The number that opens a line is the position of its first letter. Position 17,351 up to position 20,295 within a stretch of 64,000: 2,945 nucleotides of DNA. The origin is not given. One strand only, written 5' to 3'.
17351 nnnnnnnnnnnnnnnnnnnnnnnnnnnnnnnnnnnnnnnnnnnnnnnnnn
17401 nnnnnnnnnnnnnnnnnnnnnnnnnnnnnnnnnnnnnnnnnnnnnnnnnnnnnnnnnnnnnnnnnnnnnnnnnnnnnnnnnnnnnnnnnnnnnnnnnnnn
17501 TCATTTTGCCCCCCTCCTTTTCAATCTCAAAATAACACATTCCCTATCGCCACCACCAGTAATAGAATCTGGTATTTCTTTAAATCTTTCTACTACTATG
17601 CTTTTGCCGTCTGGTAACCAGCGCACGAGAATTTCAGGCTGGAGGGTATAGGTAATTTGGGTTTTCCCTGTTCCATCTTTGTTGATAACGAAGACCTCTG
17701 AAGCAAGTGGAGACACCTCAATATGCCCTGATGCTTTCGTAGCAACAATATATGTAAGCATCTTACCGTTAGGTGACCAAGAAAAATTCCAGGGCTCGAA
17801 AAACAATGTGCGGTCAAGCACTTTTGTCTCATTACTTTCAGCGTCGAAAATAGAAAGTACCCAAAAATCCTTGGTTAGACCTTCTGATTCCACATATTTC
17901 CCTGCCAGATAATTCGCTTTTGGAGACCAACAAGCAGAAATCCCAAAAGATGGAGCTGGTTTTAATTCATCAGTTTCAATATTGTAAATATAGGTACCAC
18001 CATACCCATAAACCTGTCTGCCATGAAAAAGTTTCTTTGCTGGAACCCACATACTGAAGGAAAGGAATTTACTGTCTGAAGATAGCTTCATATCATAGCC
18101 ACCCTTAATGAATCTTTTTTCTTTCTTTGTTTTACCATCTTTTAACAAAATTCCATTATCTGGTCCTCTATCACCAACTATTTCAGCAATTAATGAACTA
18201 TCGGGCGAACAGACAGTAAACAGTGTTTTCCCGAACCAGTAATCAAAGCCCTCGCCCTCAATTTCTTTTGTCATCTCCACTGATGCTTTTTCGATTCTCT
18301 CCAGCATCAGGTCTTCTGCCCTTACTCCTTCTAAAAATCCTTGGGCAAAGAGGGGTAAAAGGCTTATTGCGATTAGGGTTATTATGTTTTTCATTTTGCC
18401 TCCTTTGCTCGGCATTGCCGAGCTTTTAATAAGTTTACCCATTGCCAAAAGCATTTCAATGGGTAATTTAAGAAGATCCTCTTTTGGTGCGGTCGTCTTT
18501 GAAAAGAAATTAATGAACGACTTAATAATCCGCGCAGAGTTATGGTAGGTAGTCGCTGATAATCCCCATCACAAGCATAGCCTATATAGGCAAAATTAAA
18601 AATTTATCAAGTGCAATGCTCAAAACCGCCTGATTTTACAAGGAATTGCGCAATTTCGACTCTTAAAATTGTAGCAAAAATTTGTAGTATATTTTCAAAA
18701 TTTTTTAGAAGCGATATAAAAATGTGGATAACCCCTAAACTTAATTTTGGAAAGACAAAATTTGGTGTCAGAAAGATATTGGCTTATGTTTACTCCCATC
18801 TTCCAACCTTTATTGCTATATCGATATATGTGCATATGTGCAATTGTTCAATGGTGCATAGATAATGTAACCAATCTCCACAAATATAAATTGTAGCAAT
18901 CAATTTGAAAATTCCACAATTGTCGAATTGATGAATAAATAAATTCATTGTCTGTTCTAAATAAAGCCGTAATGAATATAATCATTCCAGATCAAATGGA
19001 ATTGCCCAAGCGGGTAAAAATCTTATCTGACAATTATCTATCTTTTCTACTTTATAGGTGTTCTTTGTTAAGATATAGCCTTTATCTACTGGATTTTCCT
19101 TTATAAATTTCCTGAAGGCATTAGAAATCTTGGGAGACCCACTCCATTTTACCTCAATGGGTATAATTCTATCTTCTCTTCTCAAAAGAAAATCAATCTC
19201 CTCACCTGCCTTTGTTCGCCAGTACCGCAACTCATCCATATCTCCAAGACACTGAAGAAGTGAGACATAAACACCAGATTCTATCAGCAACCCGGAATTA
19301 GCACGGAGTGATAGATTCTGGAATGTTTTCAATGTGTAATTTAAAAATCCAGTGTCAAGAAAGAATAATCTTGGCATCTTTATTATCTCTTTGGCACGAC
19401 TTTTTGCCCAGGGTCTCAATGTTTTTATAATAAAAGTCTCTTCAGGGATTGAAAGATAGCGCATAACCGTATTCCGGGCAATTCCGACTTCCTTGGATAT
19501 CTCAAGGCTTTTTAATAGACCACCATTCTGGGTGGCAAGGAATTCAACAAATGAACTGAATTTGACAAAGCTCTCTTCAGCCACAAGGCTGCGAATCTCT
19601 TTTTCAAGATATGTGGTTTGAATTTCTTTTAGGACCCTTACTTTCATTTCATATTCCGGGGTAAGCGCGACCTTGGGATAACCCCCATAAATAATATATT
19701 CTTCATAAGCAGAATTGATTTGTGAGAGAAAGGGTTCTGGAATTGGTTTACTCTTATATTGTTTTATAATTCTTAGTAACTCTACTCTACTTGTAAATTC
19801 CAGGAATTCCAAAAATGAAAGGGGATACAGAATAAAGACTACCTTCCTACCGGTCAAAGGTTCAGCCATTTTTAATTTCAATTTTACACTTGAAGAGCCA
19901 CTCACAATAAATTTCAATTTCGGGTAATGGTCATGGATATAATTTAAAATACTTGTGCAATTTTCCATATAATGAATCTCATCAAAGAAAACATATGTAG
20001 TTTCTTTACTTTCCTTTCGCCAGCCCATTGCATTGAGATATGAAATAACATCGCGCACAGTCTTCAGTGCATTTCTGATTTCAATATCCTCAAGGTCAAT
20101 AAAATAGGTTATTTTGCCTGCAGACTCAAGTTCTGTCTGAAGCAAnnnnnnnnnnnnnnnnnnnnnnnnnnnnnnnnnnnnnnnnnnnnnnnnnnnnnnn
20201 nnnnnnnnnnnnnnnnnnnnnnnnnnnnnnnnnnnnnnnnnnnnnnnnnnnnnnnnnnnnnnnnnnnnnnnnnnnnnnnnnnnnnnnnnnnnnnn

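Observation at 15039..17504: Secreted amidase-FN3-BNR-T9SS cargo gene split by two in-frame stop codons (TAG and TAA) with no frameshift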

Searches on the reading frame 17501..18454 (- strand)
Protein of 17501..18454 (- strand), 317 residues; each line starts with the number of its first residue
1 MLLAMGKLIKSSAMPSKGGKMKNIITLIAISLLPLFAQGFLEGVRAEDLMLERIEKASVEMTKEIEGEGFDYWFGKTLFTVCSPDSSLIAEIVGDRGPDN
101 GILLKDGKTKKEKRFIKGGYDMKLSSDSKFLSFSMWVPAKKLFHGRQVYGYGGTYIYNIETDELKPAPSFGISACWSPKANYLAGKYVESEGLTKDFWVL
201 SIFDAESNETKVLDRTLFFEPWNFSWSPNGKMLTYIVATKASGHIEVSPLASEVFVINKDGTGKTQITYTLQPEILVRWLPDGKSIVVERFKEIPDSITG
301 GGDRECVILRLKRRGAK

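Call 5: search_protein_families(library=pfam, proteins=[window:17501-18454:-], max_evalue=0.1)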
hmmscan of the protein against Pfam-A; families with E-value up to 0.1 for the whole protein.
window:17501-18454:- (317 aa): 1 family
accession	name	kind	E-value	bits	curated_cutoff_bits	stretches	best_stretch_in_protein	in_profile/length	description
PF07676.18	PD40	-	2.8e-06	27.6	20.9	0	265-292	2-29/38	WD40-like Beta Propeller Repeat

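Call 6: search_protein_families(library=ncbifam, proteins=[window:17501-18454:-], max_evalue=0.1)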
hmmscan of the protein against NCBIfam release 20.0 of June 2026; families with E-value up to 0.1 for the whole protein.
window:17501-18454:- (317 aa): 2 families
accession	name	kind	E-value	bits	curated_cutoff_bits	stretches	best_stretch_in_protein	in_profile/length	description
NF053518.1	DipepPtdsDpp5Prph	equivalog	6.6e-07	28.2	900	2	118-245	196-324/655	dipeptidyl-peptidase Dpp5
TIGR02800.1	propeller_TolB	equivalog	0.0001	21.4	343.15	0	252-287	259-294/418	Tol-Pal system beta propeller repeat protein TolB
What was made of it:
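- Closest known: T9SS type A cargo proteins. Same: The C-terminal sorting domain is above the curated cut-offs, and the original protein has an N-terminal signal peptide (calls 5, 6).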

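Call 62: find_homologous_proteins(query=window:17504-18394:-, max_evalue=0.00001)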
Query seq(297 aa) (297 aa): 24 proteins with E <= 0.00001 among 1924 candidates.
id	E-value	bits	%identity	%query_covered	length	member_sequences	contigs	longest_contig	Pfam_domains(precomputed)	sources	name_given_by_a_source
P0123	2.3e-198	675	100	100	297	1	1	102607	PF26550.2,PF07676.19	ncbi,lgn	-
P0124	4.7e-147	507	84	89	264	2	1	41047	PF26550.2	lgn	-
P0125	1.5e-146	505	77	100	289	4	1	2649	PF07676.19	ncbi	ncbi:MAG: TolB family protein [bacterium]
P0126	1.8e-117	409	63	96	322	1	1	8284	PF26549.1,PF26550.2,PF07676.19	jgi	jgi:dipeptidyl aminopeptidase/acylaminoacyl peptidase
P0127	4.3e-116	405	64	100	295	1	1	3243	PF26549.1,PF26550.2,PF07676.19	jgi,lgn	-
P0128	3.1e-113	396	61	100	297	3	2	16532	PF26549.1,PF23381.2,PF26550.2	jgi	-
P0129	1.9e-97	344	58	96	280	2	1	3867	PF26549.1,PF26550.2,PF07676.19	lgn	-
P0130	5.2e-95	336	54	99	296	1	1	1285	PF26549.1,PF26550.2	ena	-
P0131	3.0e-92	327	55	92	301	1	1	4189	PF25174.2,PF26549.1,PF23381.2,PF12894.14,PF26550.2,PF07676.19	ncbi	-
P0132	1.1e-88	315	52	100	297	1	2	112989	PF25174.2,PF26549.1,PF00930.28,PF26550.2,PF07676.19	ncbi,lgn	ncbi:MAG: hypothetical protein ABIL39_00380 [candidate division WOR-3 bacterium]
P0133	6.7e-81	289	49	94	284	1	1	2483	PF26550.2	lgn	-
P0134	3.8e-65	238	43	99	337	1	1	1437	PF26550.2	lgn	-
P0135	3.7e-64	234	44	93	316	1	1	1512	PF25174.2,PF26549.1,PF23381.2,PF26550.2,PF07676.19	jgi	jgi:Tol biopolymer transport system component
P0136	3.1e-52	195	42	91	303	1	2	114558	PF25174.2,PF26549.1,PF00930.28,PF26550.2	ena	-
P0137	2.4e-44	169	39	99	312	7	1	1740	PF26550.2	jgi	jgi:Tol biopolymer transport system component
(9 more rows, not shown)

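Call 63: find_encoding_contigs(protein=P0124, flank=7000, max_places=3)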
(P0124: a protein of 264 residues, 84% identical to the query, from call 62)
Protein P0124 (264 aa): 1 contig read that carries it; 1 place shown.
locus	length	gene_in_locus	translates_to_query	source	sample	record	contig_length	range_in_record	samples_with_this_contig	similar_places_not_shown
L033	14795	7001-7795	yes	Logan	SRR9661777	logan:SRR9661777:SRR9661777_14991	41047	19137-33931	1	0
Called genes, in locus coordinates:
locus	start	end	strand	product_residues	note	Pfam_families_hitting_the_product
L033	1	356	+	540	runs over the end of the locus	PF04389:Peptidase_M28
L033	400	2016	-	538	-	PF05960:DUF885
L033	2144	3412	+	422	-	PF02403:Seryl_tRNA_N, PF00587:tRNA-synt_2b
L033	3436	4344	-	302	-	PF01112:Asparaginase_2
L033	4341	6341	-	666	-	PF03415:Peptidase_C11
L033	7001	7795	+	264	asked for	PF26550:Tricorn_2nd (faint)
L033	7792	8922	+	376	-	PF01520:Amidase_3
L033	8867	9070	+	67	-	-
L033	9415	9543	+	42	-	-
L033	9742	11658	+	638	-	PF13240:Zn_Ribbon_1 (weak), PF13248:Zn_ribbon_3 (weak), PF13414:TPR_11 (faint), PF13431:TPR_17 (faint), PF13432:TPR_16 (faint), PF14561:TPR_20 (faint), PF14559:TPR_19 (weak), PF08308:PEGA, +10 more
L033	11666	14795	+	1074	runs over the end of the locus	PF13401:AAA_22 (weak), PF25873:WHD_MalT, PF17874:TPR_MalT, PF13424:TPR_12 (weak), PF00515:TPR_1 (weak), PF13424:TPR_12 (weak), PF00486:Trans_reg_C (weak), PF03704:BTAD, +6 more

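Call 64: find_encoding_contigs(protein=P0125, flank=7000, max_places=3)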
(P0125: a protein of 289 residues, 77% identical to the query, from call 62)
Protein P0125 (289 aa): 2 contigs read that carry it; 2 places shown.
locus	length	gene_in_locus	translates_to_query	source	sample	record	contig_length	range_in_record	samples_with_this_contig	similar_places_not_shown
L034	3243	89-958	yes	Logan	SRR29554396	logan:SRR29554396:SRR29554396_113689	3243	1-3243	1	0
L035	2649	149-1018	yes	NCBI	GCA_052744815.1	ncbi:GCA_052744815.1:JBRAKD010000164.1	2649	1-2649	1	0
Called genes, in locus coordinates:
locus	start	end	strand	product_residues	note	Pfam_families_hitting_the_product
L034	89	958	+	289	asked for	PF07676:PD40 (faint)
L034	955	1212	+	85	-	PF01520:Amidase_3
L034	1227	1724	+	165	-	PF01520:Amidase_3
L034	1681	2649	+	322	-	-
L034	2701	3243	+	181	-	?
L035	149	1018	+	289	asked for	PF07676:PD40 (faint)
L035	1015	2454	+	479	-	PF01520:Amidase_3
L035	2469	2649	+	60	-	?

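Call 77: find_encoding_contigs(protein=P0128, flank=5000, max_places=3)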
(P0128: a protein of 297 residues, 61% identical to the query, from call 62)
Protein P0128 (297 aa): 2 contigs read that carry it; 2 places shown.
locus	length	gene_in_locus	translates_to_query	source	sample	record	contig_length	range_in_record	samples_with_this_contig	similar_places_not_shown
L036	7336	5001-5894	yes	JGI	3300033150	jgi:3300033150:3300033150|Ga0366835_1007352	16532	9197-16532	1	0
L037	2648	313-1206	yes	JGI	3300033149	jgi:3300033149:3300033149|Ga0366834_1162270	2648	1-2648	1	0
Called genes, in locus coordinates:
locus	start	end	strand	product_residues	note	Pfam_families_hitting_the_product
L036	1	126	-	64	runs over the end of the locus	PF00327:Ribosomal_L30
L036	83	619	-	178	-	PF00333:Ribosomal_S5, PF03719:Ribosomal_S5_C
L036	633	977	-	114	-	PF00861:Ribosomal_L18p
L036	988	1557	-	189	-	PF00347:Ribosomal_L6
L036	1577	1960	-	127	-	PF00410:Ribosomal_S8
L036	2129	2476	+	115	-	-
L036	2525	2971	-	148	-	PF12838:Fer4_7 (weak), PF00037:Fer4 (weak)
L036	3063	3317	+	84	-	PF04324:Fer2_BFD, PF17806:SO_alpha_A3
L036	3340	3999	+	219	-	PF21948:LplA-B_cat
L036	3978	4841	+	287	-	PF16881:LIAS_N, PF04055:Radical_SAM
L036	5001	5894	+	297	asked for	PF26550:Tricorn_2nd (faint), PF23381:Beta-prop_IFT122_1st (faint), PF26549:Tricorn_N (faint)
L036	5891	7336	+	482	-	?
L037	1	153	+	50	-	?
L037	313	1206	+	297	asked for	PF26550:Tricorn_2nd (faint), PF23381:Beta-prop_IFT122_1st (faint), PF26549:Tricorn_N (faint)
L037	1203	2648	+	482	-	?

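Call 78: find_encoding_contigs(protein=P0126, flank=5000, max_places=3)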
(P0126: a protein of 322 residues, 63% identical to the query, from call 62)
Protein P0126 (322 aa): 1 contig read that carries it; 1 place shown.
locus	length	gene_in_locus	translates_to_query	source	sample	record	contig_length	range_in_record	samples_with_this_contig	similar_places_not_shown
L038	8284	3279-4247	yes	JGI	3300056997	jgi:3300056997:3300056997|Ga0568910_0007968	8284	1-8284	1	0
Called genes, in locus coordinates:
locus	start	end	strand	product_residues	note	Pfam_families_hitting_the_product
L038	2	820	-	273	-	?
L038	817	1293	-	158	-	PF03830:PTSIIB_sorb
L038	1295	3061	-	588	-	-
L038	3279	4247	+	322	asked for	PF26549:Tricorn_N (faint), PF26550:Tricorn_2nd (faint), PF07676:PD40 (faint)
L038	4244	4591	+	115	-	PF01520:Amidase_3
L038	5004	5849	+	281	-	PF10418:DHODB_Fe-S_bind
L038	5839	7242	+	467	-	PF14691:Fer4_20, PF00070:Pyr_redox (faint), PF01262:AlaDh_PNT_C (faint), PF07992:Pyr_redox_2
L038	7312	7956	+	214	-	PF00485:PRK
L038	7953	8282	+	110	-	?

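Call 81: predict_structure(alignment_id=A3)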
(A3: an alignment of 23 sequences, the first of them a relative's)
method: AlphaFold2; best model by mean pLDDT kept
length: 297 residues; sequences in the alignment: 23
mean_pLDDT: 88.7   pTM: 0.85
mean pLDDT of the five models: 88.7, 88.1, 87.6, 87.3, 86.8
residues with pLDDT >= 90: 203; 70-90: 70; 50-70: 12; < 50: 12
segments of 3 or more residues with pLDDT < 50: 1-9, 11-13
pLDDT, mean of each block of 10 residues (from residue 1): 40 58 96 96 95 91 93 74 93 91 94 88 84 92 90 88 93 85 95 92 96 96 86 97 95 96 97 90 95 84
secondary structure, 60 per line:
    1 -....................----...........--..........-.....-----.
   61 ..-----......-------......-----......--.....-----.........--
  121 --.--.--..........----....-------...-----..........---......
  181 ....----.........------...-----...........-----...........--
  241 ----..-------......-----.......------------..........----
elements in order: H2-21 E29-36 H39-48 H50-54 E60-62 E68-73 E81-86 E92-97 E100-104 E110-118 E129-138 E143-146 E154-156 E162-171 E175-184 E189-197 E204-206 E212-222 E228-238 E254-259 E265-271 E284-293

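Call 83: fold_search(model_id=the predicted structure, library=pdb)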
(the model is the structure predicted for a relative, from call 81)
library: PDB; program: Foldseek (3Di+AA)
matches with E <= 10: 1309; with E <= 0.001: 313
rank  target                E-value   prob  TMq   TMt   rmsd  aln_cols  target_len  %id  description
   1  4pwz_B                2.1e-07  1.00  0.30  0.23  11.5       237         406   18  Crystal structure of TolB protein from Yersinia pestis CO92 (released 2014-04-02)
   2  1crz                  2.3e-07  1.00  0.27  0.22  11.4       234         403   16  CRYSTAL STRUCTURE OF THE E. COLI TOLB PROTEIN (released 2000-08-16)
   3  2w8b_B                3.0e-07  1.00  0.28  0.22  11.5       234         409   17  Crystal structure of processed TolB in complex with Pal (released 2009-02-17)
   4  4cc9_A                3.0e-07  1.00  0.30  0.29  13.7       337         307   10  Crystal structure of human SAMHD1 (amino acid residues 582-626) bound to Vpx isolated from sooty mangabey and human DC (released 2013-12-11)
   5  6pnv                  3.2e-07  1.00  0.27  0.21  11.4       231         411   14  1.42 Angstrom Resolution Crystal Structure of Translocation Protein TolB from Salmonella enterica (released 2019-07-17)
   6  4r40_A                5.4e-07  1.00  0.30  0.23  11.2       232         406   18  Crystal Structure of TolB/Pal complex from Yersinia pestis. (released 2014-09-03)
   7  7qp7_1                6.0e-07  1.00  0.49  0.34   8.8       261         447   15  Structure of the human 48S initiation complex in closed state (h48S AUG closed) (released 2022-05-11)
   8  1c5k                  6.0e-07  1.00  0.27  0.22  11.4       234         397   16  THE STRUCTURE OF TOLB, AN ESSENTIAL COMPONENT OF THE TOL-DEPENDENT TRANSLOCATION SYSTEM AND ITS INTERACTIONS WITH THE TR (released 2000-12-06)
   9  9bhr_A                6.6e-07  1.00  0.29  0.29  13.4       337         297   10  Crystal structure of the WDR domain of human DCAF1 in complex with OICR-40155 compound (released 2024-05-08)
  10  2hqs_B                7.0e-07  1.00  0.36  0.28   6.8       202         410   17  Crystal structure of TolB/Pal complex (released 2007-04-03)
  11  6l8q_A                7.8e-07  1.00  0.43  0.20   9.7       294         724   14  Complex structure of bat CD26 and MERS-RBD (released 2019-12-04)
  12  4pwz_A                7.8e-07  1.00  0.30  0.23  11.5       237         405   18  Crystal structure of TolB protein from Yersinia pestis CO92 (released 2014-04-02)
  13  1u8e_A                8.2e-07  1.00  0.43  0.20   9.5       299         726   14  HUMAN DIPEPTIDYL PEPTIDASE IV/CD26 MUTANT Y547F (released 2004-08-17)
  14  2ivz_D                8.7e-07  1.00  0.27  0.21  10.1       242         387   16  Structure of TolB in complex with a peptide of the colicin E9 T- domain (released 2006-08-16)
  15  4jml_A                8.7e-07  1.00  0.27  0.22  11.5       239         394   15  Crystal structure of the TolB(P201C)-ColicinE9 TBE peptide(A33C) complex. (released 2013-07-17)
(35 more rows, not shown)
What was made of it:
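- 17501..18394 (-): Intact upstream partner gene. It encodes a secreted TolB-like PD40 beta-propeller of 297 aa from ATG 18394; the longest ORF extends to 18454. Its TGA overlaps the amidase ATG. AF2 model with pLDDT 88.7; best PDB fold matches are TolB and DPP-IV propellers (calls 81, 83).
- On Secreted effector with cognate immunity or partner protein (novel reading): The partner's fold is generic and TolB-like (call 83).
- Closest known: Secreted peptidoglycan-amidase effectors with a cognate periplasmic immunity gene. Different: The partner is upstream, about 300 aa long, and folds like TolB rather than any immunity protein among the listed matches (call 83).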

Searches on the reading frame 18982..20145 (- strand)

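Call 35: search_protein_families(library=pfam, proteins=[window:18982-20145:-], max_evalue=0.001)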
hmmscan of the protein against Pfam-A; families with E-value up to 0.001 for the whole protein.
window:18982-20145:- (387 aa): 2 families
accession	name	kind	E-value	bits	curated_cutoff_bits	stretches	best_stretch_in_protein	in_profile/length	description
PF13635.12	DUF4143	-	1.1e-34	119.9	28.1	1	181-335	1-160/160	Domain of unknown function (DUF4143)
PF13173.12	AAA_14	-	2.8e-20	73.1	27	1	13-115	32-129/129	AAA domain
